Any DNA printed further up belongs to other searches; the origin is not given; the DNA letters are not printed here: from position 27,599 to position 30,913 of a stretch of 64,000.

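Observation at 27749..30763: Single 1004-aa polypeptide containing two complete PilB/GspE secretion-ATPase modules in tandem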

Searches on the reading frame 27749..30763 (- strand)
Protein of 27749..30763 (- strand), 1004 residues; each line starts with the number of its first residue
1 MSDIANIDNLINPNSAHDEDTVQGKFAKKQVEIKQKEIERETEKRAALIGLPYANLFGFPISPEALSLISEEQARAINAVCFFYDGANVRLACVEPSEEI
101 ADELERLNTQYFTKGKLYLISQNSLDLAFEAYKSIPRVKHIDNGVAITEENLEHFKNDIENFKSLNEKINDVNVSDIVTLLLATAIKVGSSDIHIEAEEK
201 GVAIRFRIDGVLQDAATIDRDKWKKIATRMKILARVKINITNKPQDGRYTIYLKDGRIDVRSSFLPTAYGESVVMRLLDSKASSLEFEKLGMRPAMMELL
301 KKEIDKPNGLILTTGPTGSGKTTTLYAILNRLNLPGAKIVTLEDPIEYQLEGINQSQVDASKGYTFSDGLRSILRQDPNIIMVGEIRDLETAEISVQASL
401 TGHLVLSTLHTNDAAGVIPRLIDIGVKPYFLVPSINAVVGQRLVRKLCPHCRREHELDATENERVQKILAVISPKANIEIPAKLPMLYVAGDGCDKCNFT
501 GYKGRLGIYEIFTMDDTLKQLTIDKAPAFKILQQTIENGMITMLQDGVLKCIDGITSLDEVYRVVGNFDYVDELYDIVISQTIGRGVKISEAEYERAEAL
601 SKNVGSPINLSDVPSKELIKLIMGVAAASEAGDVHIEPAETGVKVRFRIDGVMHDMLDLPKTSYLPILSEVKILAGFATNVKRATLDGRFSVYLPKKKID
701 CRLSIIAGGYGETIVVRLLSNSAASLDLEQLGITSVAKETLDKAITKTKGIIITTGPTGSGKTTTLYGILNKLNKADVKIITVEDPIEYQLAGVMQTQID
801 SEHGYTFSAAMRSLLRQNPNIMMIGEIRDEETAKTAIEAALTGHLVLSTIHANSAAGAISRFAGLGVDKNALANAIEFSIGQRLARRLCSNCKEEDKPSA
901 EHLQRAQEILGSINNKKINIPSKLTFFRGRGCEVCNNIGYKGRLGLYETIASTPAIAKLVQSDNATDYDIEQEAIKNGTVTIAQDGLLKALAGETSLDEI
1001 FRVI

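Call 3: search_protein_families(library=pfam, proteins=[window:27749-30763:-], max_evalue=0.01)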
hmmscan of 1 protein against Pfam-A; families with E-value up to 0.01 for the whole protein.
window:27749-30763:- (1004 aa): 35 families (the best 25 are shown)
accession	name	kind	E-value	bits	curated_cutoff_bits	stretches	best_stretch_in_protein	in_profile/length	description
PF00437.27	T2SSE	-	7.2e-229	759.1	24.9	2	173-563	7-370/370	Type II/IV secretion system protein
PF13401.12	AAA_22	-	1.3e-09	38.8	27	1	747-787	3-43/130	AAA domain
PF25199.1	nSTAND_NTPase5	-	2.2e-09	37.7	34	2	301-369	34-104/145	Novel STAND NTPase 5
PF20720.3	nSTAND3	-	4.7e-08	33.3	27.2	1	745-788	13-56/155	Novel STAND NTPase 3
PF13173.12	AAA_14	-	1.2e-07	32.3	27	1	750-855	3-99/129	AAA domain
PF05157.20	MshEN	-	2e-07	31.3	23.1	1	50-134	2-85/90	MshEN domain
PF13604.12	AAA_30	-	4.3e-07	30.3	27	1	739-782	8-51/191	AAA domain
PF04851.21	ResIII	-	1.9e-06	28.3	22.5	0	743-783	17-59/164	Type III restriction enzyme, res subunit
PF00005.33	ABC_tran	-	5.1e-06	27.6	25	0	751-883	13-114/137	ABC transporter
PF00004.35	AAA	-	5.2e-06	27.4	21.2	0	311-389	1-69/131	ATPase family associated with various cellular activities (AAA)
PF12775.13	AAA_7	-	5.6e-06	26.5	25.8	0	739-783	23-67/181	P-loop containing dynein motor region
PF16796.11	Microtub_bd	-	7.1e-06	26.4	27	0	740-774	82-111/155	Microtubule binding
PF13191.12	AAA_16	-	9.2e-06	26.7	32.6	0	307-337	24-53/167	AAA ATPase domain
PF00225.29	Kinesin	-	1.3e-05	24.8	29.3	0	734-769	60-95/327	Kinesin motor domain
PF13245.12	AAA_19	-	3.2e-05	24.5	25.1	0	748-779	10-43/134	AAA domain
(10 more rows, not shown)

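Call 4: search_protein_families(library=ncbifam, proteins=[window:27749-30763:-], max_evalue=0.001)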
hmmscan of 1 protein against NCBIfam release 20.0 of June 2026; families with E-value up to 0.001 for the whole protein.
window:27749-30763:- (1004 aa): 39 families (the best 25 are shown)
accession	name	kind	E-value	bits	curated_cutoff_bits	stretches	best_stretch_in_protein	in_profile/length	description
TIGR02533.1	type_II_gspE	equivalog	1.2e-269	894.9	630.25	2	108-564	41-485/486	type II secretion system ATPase GspE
TIGR02538.1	type_IV_pilB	equivalog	3e-262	871.3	675.65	2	32-565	40-562/564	type IV-A pilus assembly ATPase PilB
NF007755.0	PRK10436.1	equivalog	1.4e-228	759.2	617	2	148-567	59-461/465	type II secretion system protein GspE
NF053534.1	T4PilAsmATPsTfpB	equivalog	4.4e-218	725.4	850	2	117-565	144-582/584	type IV pilus assembly ATPase TfpB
NF041000.1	ATPase_ComGA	equivalog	4.4e-142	471.8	300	2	181-445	3-266/267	competence type IV pilus ATPase ComGA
TIGR01420.1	pilT_fam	subfamily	3.8e-99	332.2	319.1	2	181-425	5-243/343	PilT/PilU family type 4a pilus ATPase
TIGR02525.1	plasmid_TraJ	equivalog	2.7e-53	181.3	368.3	2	272-423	119-271/372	plasmid transfer ATPase TraJ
TIGR02524.1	dot_icm_DotB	equivalog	7.7e-44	150.3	463.3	2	741-876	126-270/358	Dot/Icm type IV secretion system ATPase DotB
NF058587.1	archaellum_moto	equivalog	5e-36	124.5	550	2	311-446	278-419/527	archaellum flagellar ATPase motor FlaI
TIGR02782.1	TrbB_P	equivalog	2.1e-32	112.6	304.55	2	733-865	121-255/303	P-type conjugative transfer ATPase TrbB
TIGR02788.1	VirB11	equivalog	1.3e-29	103.3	249.95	2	723-871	119-271/308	P-type DNA transfer ATPase VirB11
NF010469.0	PRK13894.1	subfamily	9.8e-28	97.4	508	2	733-882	134-284/320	conjugal transfer ATPase TrbB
TIGR03819.1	heli_sec_ATPase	hypoth_equivalog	9.8e-28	97.3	373.15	2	710-867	138-302/340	TadA family conjugal transfer-associated ATPase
NF010407.0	PRK13833.1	subfamily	9.2e-25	87.7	499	2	734-867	130-264/323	conjugal transfer protein TrbB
NF053672.1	bindosome_BasE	exception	3.8e-23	82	1000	2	312-421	274-388/512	bindosome assembly system ATPase subunit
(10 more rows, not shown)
